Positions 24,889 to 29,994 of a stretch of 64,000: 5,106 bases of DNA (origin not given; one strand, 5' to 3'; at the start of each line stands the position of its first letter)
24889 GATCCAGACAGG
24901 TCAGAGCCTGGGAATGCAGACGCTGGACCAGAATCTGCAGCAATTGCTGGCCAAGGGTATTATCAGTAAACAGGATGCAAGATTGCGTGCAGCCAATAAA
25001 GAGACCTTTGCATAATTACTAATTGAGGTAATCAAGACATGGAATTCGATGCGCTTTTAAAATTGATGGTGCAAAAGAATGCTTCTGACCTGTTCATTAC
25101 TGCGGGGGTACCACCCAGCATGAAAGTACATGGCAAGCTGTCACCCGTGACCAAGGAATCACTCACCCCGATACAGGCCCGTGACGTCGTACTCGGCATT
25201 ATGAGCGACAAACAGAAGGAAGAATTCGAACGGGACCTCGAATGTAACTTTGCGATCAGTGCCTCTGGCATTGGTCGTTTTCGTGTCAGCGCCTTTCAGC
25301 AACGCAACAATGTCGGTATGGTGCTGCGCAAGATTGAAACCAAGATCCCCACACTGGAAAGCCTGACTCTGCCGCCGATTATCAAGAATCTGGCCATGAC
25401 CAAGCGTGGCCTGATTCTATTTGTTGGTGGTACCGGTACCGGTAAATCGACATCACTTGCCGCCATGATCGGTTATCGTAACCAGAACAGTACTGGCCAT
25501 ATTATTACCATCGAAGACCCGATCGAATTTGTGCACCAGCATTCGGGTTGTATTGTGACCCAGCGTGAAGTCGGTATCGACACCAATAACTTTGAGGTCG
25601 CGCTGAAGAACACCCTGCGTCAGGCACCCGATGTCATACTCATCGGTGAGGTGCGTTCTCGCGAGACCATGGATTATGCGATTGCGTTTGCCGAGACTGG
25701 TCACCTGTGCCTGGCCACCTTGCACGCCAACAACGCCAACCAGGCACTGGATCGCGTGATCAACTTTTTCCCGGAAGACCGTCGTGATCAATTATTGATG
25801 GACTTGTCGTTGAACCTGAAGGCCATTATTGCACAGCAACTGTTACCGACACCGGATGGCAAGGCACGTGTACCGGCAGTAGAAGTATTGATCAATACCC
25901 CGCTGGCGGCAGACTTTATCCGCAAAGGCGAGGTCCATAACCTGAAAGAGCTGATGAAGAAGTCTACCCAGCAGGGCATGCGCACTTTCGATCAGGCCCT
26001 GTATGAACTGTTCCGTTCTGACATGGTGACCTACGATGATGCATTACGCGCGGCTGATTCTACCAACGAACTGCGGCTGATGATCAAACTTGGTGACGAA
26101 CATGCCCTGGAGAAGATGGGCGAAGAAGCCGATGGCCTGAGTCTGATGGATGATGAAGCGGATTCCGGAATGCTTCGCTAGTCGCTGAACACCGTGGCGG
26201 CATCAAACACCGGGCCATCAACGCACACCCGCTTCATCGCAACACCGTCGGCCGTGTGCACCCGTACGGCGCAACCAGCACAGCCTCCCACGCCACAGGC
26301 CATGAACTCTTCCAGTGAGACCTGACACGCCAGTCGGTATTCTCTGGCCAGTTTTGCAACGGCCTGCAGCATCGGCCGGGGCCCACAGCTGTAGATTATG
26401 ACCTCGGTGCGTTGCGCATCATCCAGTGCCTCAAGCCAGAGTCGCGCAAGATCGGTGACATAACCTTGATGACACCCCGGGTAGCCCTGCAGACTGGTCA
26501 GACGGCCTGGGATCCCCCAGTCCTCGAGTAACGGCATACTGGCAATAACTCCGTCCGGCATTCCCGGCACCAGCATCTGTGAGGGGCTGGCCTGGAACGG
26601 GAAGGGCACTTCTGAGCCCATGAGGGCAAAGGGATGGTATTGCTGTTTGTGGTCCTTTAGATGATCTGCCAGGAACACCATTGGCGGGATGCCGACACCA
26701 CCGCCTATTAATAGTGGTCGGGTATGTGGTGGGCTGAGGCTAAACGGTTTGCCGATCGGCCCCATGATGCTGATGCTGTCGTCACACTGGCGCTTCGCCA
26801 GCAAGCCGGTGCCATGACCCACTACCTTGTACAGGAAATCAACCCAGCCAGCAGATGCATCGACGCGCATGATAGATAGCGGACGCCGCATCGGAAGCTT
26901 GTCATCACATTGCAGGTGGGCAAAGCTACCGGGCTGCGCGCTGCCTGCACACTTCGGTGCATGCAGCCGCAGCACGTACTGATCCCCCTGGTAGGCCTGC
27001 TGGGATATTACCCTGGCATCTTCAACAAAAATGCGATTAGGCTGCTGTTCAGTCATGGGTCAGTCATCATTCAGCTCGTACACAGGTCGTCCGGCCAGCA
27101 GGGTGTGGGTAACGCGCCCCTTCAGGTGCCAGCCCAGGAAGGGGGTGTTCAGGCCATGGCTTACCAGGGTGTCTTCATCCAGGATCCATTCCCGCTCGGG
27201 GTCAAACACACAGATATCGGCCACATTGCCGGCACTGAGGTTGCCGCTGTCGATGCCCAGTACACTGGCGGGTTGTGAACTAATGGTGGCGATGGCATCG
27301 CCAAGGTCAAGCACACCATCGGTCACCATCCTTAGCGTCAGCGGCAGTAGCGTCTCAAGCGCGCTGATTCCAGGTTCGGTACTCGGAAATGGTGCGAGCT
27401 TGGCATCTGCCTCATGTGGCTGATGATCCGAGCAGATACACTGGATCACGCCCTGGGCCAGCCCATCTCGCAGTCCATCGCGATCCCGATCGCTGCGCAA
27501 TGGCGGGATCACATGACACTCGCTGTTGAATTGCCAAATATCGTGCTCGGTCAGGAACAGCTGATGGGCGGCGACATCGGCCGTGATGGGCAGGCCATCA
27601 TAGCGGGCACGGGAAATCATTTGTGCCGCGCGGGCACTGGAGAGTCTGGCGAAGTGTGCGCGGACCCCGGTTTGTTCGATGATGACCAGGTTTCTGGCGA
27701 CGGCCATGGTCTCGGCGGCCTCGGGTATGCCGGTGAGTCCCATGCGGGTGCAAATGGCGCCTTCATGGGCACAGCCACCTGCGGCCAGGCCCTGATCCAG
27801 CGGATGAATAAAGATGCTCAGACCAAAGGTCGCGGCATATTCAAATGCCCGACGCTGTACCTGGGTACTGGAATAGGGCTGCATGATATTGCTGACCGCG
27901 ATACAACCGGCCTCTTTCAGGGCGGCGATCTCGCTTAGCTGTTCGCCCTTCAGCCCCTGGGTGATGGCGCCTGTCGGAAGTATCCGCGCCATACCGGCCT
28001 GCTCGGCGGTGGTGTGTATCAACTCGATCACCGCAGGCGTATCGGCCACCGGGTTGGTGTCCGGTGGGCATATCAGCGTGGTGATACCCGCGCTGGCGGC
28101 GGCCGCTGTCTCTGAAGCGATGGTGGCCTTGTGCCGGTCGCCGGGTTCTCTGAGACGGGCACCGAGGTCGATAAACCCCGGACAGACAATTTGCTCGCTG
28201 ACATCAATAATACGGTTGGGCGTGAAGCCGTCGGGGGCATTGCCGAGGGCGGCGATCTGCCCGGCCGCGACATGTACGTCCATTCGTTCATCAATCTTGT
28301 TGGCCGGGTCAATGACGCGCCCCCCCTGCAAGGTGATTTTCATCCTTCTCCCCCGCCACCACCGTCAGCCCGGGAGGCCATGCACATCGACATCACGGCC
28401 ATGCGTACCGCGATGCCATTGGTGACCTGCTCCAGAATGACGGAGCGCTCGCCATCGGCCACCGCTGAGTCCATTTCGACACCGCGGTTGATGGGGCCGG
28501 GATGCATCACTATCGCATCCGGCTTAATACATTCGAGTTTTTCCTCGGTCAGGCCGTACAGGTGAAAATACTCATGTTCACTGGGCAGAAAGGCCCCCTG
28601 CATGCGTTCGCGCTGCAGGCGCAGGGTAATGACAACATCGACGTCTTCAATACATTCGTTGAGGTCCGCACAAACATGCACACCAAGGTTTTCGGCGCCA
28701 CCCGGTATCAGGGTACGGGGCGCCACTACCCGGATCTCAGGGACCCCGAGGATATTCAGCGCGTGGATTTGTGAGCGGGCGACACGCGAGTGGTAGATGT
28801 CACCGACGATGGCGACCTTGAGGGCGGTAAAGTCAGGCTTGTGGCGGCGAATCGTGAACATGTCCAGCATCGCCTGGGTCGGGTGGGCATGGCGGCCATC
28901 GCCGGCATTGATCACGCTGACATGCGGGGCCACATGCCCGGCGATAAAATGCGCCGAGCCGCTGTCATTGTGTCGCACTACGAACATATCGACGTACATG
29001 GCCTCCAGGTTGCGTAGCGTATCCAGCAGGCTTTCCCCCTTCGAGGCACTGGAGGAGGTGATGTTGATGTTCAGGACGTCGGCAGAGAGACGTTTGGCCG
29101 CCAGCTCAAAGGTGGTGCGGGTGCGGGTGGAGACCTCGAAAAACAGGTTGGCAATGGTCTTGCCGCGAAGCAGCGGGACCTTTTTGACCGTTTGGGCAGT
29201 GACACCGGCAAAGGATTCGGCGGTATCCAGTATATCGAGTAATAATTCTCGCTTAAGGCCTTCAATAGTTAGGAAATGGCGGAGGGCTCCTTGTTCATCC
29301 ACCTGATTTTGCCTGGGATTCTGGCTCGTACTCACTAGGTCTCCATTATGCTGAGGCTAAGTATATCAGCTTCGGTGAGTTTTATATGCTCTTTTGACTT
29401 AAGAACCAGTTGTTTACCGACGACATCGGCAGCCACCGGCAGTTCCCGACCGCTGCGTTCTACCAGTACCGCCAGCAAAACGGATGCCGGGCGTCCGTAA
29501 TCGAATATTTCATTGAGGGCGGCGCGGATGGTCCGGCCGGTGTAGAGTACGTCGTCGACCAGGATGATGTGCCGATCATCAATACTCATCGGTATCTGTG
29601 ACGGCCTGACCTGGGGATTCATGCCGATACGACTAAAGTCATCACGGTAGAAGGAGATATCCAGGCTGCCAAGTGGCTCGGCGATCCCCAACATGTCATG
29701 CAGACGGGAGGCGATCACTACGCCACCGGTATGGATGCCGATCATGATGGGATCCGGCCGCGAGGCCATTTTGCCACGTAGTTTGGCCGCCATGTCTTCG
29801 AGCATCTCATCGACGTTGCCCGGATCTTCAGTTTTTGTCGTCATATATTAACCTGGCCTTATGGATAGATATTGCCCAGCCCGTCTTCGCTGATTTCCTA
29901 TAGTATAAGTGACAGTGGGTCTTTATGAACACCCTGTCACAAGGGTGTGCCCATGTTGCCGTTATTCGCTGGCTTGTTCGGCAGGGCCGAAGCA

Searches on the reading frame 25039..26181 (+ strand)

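Call 51: search_protein_families(library=pfam, proteins=[window:25039-26181:+], max_evalue=0.0001)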
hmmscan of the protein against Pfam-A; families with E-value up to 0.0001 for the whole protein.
window:25039-26181:+ (380 aa): 1 family
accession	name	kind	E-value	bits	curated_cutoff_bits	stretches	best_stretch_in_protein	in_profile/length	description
PF00437.27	T2SSE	-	8.4e-42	143.6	24.9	1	6-276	15-287/370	Type II/IV secretion system protein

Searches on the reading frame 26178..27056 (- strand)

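Call 51: search_protein_families(library=pfam, proteins=[window:26178-27056:-], max_evalue=0.0001)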
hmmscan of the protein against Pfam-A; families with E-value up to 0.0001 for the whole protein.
window:26178-27056:- (292 aa): 1 family
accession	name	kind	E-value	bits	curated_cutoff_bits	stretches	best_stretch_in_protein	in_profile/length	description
PF10418.14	DHODB_Fe-S_bind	-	7.2e-15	54.9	23.9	1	249-289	1-40/41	Iron-sulfur cluster binding domain of dihydroorotate dehydrogenase B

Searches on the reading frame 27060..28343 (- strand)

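Call 51: search_protein_families(library=pfam, proteins=[window:27060-28343:-], max_evalue=0.0001)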
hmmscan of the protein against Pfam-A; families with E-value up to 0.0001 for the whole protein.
window:27060-28343:- (427 aa): 2 families
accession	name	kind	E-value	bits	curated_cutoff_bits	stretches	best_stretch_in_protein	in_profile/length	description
PF01979.26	Amidohydro_1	-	2.3e-16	60.4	25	1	52-421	1-345/345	Amidohydrolase family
PF07969.17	Amidohydro_3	-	8.4e-08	32.5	29.7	1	342-422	404-472/472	Amidohydrolase family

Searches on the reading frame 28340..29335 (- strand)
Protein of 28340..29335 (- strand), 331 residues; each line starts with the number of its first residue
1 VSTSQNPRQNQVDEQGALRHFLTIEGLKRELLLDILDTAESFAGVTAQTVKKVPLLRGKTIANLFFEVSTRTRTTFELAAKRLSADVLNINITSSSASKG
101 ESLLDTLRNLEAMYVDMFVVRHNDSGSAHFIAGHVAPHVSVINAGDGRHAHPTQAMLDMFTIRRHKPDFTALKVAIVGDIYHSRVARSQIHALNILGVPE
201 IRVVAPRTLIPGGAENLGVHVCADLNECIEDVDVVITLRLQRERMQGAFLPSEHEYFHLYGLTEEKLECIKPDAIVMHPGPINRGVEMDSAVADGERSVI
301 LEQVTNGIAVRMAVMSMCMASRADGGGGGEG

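Call 51: search_protein_families(library=pfam, proteins=[window:28340-29335:-], max_evalue=0.0001)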
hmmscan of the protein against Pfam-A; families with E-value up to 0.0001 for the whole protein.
window:28340-29335:- (331 aa): 2 families
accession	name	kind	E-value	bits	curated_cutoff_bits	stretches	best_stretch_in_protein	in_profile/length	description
PF02729.26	OTCace_N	-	1.3e-43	149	29.9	1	19-163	1-147/148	Aspartate/ornithine carbamoyltransferase, carbamoyl-P binding domain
PF00185.30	OTCace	-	1.2e-26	94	29.4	1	172-317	3-156/157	Aspartate/ornithine carbamoyltransferase, Asp/Orn binding domain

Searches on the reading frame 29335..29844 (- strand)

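Call 51: search_protein_families(library=pfam, proteins=[window:29335-29844:-], max_evalue=0.0001)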
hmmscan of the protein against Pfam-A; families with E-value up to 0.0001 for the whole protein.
window:29335-29844:- (169 aa): 2 families
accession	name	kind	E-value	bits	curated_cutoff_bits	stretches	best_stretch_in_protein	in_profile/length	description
PF00156.33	Pribosyltran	-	6.3e-17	61.8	26.3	1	15-147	15-144/158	Phosphoribosyl transferase domain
PF14681.12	UPRTase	-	2e-05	24.6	27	1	65-128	98-159/206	Uracil phosphoribosyltransferase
